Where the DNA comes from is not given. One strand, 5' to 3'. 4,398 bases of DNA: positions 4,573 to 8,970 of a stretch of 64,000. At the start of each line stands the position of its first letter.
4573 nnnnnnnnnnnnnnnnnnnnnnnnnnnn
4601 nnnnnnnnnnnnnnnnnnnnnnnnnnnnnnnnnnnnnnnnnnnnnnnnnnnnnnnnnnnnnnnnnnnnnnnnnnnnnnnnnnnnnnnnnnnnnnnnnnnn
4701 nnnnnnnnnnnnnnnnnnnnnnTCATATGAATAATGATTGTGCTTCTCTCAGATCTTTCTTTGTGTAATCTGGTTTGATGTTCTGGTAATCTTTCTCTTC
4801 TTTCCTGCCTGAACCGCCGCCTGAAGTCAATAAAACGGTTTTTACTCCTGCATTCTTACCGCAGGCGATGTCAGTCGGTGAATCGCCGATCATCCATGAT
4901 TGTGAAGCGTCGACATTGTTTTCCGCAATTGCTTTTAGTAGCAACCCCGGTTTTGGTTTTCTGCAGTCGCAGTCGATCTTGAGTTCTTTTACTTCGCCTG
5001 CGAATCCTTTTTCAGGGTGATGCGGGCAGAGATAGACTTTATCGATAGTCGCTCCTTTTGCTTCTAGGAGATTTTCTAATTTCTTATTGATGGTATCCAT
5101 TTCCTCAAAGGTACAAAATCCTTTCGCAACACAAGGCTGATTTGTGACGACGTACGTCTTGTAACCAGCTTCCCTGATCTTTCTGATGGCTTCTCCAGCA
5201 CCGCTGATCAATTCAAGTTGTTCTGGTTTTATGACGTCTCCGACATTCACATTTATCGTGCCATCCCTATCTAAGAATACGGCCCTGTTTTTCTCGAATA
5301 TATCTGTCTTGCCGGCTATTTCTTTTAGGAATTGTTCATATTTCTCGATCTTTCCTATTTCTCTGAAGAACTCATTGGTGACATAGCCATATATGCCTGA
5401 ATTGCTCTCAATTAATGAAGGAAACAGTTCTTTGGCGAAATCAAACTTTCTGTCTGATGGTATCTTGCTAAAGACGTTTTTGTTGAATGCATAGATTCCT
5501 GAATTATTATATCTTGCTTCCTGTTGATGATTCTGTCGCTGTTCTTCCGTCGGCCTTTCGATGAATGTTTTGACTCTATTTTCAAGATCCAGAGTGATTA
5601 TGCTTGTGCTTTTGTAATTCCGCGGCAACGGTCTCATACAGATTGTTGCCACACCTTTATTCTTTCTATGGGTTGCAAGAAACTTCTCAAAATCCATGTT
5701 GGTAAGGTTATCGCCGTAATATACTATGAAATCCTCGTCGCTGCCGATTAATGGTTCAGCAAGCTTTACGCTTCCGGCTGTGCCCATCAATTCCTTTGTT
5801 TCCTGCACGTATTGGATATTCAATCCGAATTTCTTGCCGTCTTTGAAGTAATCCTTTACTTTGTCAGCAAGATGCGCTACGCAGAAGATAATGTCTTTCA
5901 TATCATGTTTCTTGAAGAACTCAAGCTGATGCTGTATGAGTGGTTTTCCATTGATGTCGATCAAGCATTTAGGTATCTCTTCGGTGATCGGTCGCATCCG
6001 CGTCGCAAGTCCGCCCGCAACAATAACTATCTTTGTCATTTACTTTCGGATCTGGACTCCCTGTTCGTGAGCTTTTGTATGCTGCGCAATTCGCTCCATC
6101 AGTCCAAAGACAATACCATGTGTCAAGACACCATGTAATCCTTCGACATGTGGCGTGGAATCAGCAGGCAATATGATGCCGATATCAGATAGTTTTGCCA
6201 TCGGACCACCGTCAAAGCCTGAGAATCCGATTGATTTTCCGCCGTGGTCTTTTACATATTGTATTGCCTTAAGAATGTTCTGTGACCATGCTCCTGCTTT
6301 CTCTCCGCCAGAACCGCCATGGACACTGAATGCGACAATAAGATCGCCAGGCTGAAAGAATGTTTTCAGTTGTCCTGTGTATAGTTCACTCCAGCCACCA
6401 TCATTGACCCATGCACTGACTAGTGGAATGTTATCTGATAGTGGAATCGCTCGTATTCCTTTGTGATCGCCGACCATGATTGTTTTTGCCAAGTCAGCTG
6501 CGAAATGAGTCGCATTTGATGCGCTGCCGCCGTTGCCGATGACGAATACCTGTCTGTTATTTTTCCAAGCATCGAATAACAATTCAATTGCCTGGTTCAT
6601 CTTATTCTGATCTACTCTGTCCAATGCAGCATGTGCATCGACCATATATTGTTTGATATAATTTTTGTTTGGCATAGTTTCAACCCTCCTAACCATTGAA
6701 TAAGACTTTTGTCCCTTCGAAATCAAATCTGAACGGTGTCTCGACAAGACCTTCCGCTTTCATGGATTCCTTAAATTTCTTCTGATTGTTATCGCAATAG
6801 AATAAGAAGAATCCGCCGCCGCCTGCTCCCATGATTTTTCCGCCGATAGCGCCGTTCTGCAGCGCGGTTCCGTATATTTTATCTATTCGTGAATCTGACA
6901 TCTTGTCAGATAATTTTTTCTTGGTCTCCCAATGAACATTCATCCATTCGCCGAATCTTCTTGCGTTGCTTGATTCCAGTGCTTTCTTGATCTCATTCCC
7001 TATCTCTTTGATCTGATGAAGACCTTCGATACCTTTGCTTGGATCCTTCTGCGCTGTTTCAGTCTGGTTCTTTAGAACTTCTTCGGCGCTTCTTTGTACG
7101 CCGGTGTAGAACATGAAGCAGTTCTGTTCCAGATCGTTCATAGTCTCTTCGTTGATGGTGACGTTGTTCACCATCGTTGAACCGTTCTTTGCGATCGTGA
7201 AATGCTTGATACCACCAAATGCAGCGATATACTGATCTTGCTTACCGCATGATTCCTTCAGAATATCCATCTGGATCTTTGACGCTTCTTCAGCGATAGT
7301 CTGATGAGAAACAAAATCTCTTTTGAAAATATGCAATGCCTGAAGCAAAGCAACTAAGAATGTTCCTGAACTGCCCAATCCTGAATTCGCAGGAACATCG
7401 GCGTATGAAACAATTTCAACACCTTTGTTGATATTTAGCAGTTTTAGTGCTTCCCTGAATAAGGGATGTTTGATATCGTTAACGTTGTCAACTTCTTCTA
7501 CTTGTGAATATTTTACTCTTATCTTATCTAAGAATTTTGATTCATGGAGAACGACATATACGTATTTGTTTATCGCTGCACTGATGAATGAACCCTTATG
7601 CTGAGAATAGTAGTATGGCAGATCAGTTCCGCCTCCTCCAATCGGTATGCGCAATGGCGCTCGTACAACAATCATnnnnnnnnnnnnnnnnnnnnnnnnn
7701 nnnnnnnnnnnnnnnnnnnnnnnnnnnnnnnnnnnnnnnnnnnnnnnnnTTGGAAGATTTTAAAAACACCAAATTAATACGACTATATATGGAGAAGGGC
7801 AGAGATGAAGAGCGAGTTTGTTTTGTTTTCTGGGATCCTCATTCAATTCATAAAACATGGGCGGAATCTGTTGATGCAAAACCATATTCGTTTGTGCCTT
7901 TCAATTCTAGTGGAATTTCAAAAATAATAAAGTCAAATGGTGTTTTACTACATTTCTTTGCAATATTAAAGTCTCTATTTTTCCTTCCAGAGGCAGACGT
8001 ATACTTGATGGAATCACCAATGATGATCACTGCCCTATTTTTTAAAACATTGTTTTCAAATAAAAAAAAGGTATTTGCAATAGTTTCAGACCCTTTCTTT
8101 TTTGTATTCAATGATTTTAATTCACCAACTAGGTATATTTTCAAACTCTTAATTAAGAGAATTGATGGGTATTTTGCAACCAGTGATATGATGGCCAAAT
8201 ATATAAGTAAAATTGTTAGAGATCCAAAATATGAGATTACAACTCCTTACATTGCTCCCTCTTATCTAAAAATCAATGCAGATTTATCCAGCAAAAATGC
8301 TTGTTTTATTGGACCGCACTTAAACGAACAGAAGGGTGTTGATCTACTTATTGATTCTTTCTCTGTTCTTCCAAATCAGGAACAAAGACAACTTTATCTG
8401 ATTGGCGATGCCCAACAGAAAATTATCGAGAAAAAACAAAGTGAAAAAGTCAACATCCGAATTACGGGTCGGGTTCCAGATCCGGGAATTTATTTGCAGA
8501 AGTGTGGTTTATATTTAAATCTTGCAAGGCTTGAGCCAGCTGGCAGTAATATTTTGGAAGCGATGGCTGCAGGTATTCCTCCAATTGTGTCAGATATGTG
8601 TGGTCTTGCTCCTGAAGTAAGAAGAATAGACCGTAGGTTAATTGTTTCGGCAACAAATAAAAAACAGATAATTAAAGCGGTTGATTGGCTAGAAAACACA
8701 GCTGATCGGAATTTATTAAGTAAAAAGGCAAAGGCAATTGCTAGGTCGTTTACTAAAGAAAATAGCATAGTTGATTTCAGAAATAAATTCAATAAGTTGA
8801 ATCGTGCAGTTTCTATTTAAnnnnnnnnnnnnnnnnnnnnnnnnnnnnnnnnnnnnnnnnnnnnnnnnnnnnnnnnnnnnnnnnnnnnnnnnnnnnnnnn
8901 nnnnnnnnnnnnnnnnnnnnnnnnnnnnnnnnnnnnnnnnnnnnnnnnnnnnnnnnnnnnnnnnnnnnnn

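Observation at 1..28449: A roughly 28-kb, nearly unidirectional archaeal glycan-assembly island that ends in AglB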

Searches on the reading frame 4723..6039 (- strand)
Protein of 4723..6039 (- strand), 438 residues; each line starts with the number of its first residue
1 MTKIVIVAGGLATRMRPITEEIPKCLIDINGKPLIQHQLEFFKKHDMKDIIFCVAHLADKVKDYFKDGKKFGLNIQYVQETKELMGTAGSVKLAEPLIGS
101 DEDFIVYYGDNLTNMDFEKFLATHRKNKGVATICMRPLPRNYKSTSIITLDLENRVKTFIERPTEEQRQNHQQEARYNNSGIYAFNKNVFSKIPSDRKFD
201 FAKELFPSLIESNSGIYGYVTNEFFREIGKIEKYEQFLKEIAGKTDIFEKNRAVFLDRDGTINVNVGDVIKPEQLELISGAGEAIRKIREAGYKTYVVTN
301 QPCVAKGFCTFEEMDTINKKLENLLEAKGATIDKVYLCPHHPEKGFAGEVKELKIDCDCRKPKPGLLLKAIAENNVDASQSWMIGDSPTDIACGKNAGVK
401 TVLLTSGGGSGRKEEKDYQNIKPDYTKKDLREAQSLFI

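Call 3: search_protein_families(library=pfam, proteins=[window:4723-6039:-], max_evalue=0.01)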
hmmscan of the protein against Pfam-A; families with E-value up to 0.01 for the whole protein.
window:4723-6039:- (438 aa): 9 families
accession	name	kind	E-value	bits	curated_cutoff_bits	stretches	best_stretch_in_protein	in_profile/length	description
PF00483.29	NTP_transferase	-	9.4e-37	127.3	21.2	1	4-239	2-240/245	Nucleotidyl transferase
PF13242.12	Hydrolase_like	-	8.1e-17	61.3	22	1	359-433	2-75/75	HAD-hyrolase-like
PF13419.12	HAD_2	-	3e-13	50.7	23.8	1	357-403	131-177/178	Haloacid dehalogenase-like hydrolase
PF00702.32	Hydrolase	-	3.6e-11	44.2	26.4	1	242-398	56-191/191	haloacid dehalogenase-like hydrolase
PF12804.13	NTP_transf_3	-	2.8e-09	37.8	27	1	5-125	2-112/160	MobA-like NTP transferase domain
PF08645.17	PNK3P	-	0.00012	22.3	22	1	283-417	36-131/161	Polynucleotide kinase 3 phosphatase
PF13344.12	Hydrolase_6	-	0.00021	21.7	27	1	255-304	2-42/101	Haloacid dehalogenase-like hydrolase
PF12710.13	HAD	-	0.00048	21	27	0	279-394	88-188/189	haloacid dehalogenase-like hydrolase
PF01128.25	IspD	-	0.00094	19.4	27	1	4-59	3-55/221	2-C-methyl-D-erythritol 4-phosphate cytidylyltransferase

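Call 24: search_protein_families(library=ncbifam, proteins=[window:4723-6039:-], max_evalue=0.001)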
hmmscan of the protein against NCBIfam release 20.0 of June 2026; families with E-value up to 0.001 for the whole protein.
window:4723-6039:- (438 aa): 68 families (the best 25 are shown)
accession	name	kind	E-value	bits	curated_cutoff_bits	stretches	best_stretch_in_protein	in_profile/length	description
NF006506.0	PRK08942.1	equivalog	2.4e-44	151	178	1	250-419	2-162/182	D-glycero-beta-D-manno-heptose 1,7-bisphosphate 7-phosphatase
TIGR00213.1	GmhB_yaeD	subfamily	9.8e-41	139.3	149.6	1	251-407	1-152/176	D-glycero-beta-D-manno-heptose 1,7-bisphosphate 7-phosphatase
TIGR01656.1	Histidinol-ppas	subfamily_domain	2.1e-40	138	84.15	1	253-404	2-146/149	histidinol-phosphate phosphatase domain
NF052502.1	man1P_GTase_Rv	exception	2.7e-40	138.3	440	1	4-235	3-224/352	mannose-1-phosphate guanylyltransferase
NF045761.1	NAMPUrTaseMurU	equivalog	3.4e-32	112.1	250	1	3-236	2-222/226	N-acetylmuramate alpha-1-phosphate uridylyltransferase MurU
TIGR03992.1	Arch_glmU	subfamily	3e-31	108.7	292.1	1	3-197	2-184/393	bifunctional sugar-1-phosphate nucleotidylyltransferase/acetyltransferase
TIGR01662.1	HAD-SF-IIIA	subfamily_domain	1.5e-30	106.2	44.6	1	252-406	1-140/141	HAD-IIIA family hydrolase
NF005264.0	PRK06769.1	equivalog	4.8e-30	104.6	217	1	251-435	4-169/175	HAD-IIIA family hydrolase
NF050049.1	HBPPhtaseGmhB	domain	7.2e-30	104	250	1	250-422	2-161/171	D-glycero-alpha-D-manno-heptose-1,7-bisphosphate 7-phosphatase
NF049965.1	GlMnHpPGnyltfHddC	equivalog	6.2e-28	97.9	300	1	3-239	2-219/221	D-glycero-D-manno-heptose 1-phosphate guanosyltransferase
TIGR01208.1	rmlA_long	equivalog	1.1e-27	96.9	320.25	1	3-197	1-190/353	glucose-1-phosphate thymidylyltransferase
NF041313.1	UDPGP_AglF_Halo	equivalog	9.6e-24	84.1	400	1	3-191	2-180/234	UTP--glucose-1-phosphate uridylyltransferase AglF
NF003937.0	PRK05446.1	equivalog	1.9e-22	79.8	443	1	250-429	2-166/355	bifunctional histidinol-phosphatase/imidazoleglycerol-phosphate dehydratase HisB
TIGR02623.1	G1P_cyt_trans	equivalog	5.3e-22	78.5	300.25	2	3-67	2-66/255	glucose-1-phosphate cytidylyltransferase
TIGR01261.1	hisB_Nterm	equivalog_domain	1.3e-20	73.5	140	1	252-402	2-144/161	histidinol-phosphatase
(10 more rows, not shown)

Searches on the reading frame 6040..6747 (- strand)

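Call 3: search_protein_families(library=pfam, proteins=[window:6040-6747:-], max_evalue=0.01)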
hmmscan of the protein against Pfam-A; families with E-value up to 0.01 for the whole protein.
window:6040-6747:- (235 aa): 2 families
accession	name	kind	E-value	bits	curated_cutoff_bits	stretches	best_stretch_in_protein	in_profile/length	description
PF13580.11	SIS_2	-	4.6e-11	43.3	27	1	33-175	1-136/138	SIS domain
PF01380.27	SIS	-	3.6e-05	24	25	1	155-199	66-110/131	SIS domain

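Call 24: search_protein_families(library=ncbifam, proteins=[window:6040-6747:-], max_evalue=0.001)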
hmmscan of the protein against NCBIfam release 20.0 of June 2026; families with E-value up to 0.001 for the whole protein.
window:6040-6747:- (235 aa): 5 families
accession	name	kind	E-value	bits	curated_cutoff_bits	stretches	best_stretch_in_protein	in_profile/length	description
TIGR00441.1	gmhA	equivalog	9.1e-26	90.8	209.45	1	55-213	2-150/154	D-sedoheptulose 7-phosphate isomerase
NF010546.0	PRK13936.1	equivalog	1.5e-23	83.6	276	1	45-213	24-185/197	phosphoheptose isomerase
NF001628.0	PRK00414.1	equivalog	4.9e-20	72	265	1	45-205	25-175/192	D-sedoheptulose 7-phosphate isomerase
NF010547.0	PRK13938.1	equivalog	1.7e-14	54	320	1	36-212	17-183/196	D-sedoheptulose 7-phosphate isomerase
NF008138.0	PRK10886.1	equivalog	1.3e-13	51.1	352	1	49-209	26-178/196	DnaA initiator-associating protein DiaA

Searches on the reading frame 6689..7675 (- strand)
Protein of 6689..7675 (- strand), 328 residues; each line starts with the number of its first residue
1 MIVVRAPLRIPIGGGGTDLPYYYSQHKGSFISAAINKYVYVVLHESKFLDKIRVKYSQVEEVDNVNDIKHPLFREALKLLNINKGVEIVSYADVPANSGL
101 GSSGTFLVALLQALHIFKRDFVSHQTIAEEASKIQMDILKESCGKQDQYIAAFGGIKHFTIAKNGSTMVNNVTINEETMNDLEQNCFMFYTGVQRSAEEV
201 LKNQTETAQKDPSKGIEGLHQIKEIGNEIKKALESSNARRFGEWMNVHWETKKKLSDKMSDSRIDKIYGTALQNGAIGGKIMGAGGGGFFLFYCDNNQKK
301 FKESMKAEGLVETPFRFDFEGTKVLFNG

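Call 3: search_protein_families(library=pfam, proteins=[window:6689-7675:-], max_evalue=0.01)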
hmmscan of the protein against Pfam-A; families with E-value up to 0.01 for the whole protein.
window:6689-7675:- (328 aa): 2 families
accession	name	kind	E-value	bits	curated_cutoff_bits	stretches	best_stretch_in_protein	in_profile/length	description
PF00288.32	GHMP_kinases_N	-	3.2e-12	46.9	22.3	1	75-155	5-87/87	GHMP kinases N terminal domain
PF08544.19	GHMP_kinases_C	-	1.1e-09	39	21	1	230-307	2-81/85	GHMP kinases C terminal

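Call 24: search_protein_families(library=ncbifam, proteins=[window:6689-7675:-], max_evalue=0.001)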
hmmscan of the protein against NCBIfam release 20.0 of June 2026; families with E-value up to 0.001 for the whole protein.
window:6689-7675:- (328 aa): 14 families
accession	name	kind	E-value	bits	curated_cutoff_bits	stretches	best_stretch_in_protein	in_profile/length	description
NF049969.1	GlMnHpPKinHddA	equivalog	8e-50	170.2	600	1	2-323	3-334/338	D-glycero-D-manno-heptose 7-phosphate kinase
NF009948.0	PRK13412.1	equivalog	7.5e-27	93.4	721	1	81-292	722-933/974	bifunctional fucokinase/fucose-1-phosphate guanylyltransferase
TIGR00549.1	mevalon_kin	equivalog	1.4e-23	83.7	163.05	1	31-292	20-275/276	mevalonate kinase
NF003036.0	PRK03926.1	equivalog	6.3e-19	68.2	403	1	31-305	25-279/302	mevalonate kinase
NF003006.0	PRK03817.1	equivalog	2.1e-14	53.3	443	2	1-196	1-192/352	galactokinase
TIGR00131.1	gal_kin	equivalog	4.9e-12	45.5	226.65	1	62-159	87-184/388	galactokinase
NF003472.0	PRK05101.1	equivalog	8.6e-08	31.5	499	1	83-176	110-203/382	galactokinase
NF003705.0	PRK05322.1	equivalog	2.6e-07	29.7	385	0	76-167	103-193/388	galactokinase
NF001816.0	PRK00555.1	equivalog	1.4e-05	24.2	509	0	228-291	259-321/363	galactokinase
TIGR01920.1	Shik_kin_archae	equivalog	2.8e-05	23.6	126.85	1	33-133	19-117/266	shikimate kinase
NF002288.1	PRK01212.1-4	equivalog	4.5e-05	22.6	194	0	74-119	65-111/303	homoserine kinase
TIGR00191.1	thrB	equivalog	4.6e-05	22.4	168.25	1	50-148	42-135/304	homoserine kinase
NF040656.1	GHMP_GYDIA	hypoth_equivalog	0.00027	20.3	225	0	60-302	75-284/299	GYDIA family GHMP kinase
NF040725.1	panto_kin_Meth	equivalog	0.00055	19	380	0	35-136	38-136/286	pantoate kinase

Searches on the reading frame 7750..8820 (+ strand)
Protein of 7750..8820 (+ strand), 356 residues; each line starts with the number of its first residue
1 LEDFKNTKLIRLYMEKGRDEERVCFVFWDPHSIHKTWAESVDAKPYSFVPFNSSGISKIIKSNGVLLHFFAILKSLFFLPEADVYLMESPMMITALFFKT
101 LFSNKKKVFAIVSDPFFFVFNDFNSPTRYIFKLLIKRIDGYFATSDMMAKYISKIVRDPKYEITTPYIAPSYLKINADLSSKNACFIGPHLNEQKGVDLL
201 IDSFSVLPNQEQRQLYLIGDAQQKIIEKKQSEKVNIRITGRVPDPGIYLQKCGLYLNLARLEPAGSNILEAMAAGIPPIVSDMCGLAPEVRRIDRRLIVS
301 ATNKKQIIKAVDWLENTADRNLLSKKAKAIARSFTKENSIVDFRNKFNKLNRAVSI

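Call 3: search_protein_families(library=pfam, proteins=[window:7750-8820:+], max_evalue=0.01)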
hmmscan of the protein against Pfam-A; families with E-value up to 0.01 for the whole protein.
window:7750-8820:+ (356 aa): 2 families
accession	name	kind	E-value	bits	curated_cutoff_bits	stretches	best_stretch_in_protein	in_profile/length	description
PF00534.26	Glycos_transf_1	-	9.9e-22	77.7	26.4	1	190-328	23-170/172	Glycosyl transferases group 1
PF13692.12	Glyco_trans_1_4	-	1e-16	61.9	27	1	183-314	3-139/142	Glycosyl transferases group 1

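Call 25: search_protein_families(library=ncbifam, proteins=[window:7750-8820:+], max_evalue=0.001)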
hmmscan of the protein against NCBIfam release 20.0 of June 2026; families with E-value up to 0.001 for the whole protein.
window:7750-8820:+ (356 aa): 14 families
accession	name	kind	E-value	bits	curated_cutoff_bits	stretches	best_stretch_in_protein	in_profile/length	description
TIGR03999.1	thiol_BshA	equivalog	6.8e-09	35.1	273.7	1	195-350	212-373/375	N-acetyl-alpha-D-glucosaminyl L-malate synthase BshA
TIGR02095.1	glgA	subfamily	3.3e-06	26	328.45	1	183-298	296-415/477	glycogen/starch synthase, ADP-glucose type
NF041876.1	EPS_EpsE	equivalog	1.6e-05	24.4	400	1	248-337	292-383/389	exopolysaccharide biosynthesis GT4 family glycosyltransferase EpsE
TIGR03087.1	stp1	hypoth_equivalog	1.8e-05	24.1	316.65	1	210-343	257-390/397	TIGR03087 family PEP-CTERM/XrtA system glycosyltransferase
NF046085.1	XrtY_assoc_Gly1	equivalog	1.9e-05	23.7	400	1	142-343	165-377/387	XrtY-associated glycosyltransferase XYAG1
NF001898.0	PRK00654.1-1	equivalog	3.7e-05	22.6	603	1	190-292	301-409/477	glycogen synthase GlgA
TIGR04047.1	MSMEG_0565_glyc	hypoth_equivalog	6.3e-05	22.2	259.85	1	232-339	255-363/373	MSMEG_0565 family glycosyltransferase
TIGR02472.1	sucr_P_syn_N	equivalog_domain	7.2e-05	21.8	576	1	250-316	339-406/439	sucrose-phosphate synthase, putative, glycosyltransferase domain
NF038295.1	EPS_HpsP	equivalog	0.00011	21.4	550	1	190-333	215-369/388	hormogonium polysaccharide biosynthesis glycosyltransferase HpsP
NF049988.1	MGlcDAGSynMgs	equivalog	0.00019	20.9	400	1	189-281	220-319/398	alpha-monoglucosyldiacylglycerol synthase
NF053787.1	GlcN_PG_synth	equivalog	0.00025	20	480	1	184-350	200-359/361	N-acetylglucosaminyl phosphatidylglycerol synthase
TIGR03088.1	stp2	hypoth_equivalog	0.00039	19.6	409.05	1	215-338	232-361/374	TIGR03088 family PEP-CTERM/XrtA system glycosyltransferase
NF001899.0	PRK00654.1-2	equivalog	0.00081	17.9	459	0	184-291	293-405/478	glycogen synthase GlgA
NF010699.0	PRK14099.1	equivalog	0.00097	17.7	762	0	190-290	303-408/485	glycogen synthase GlgA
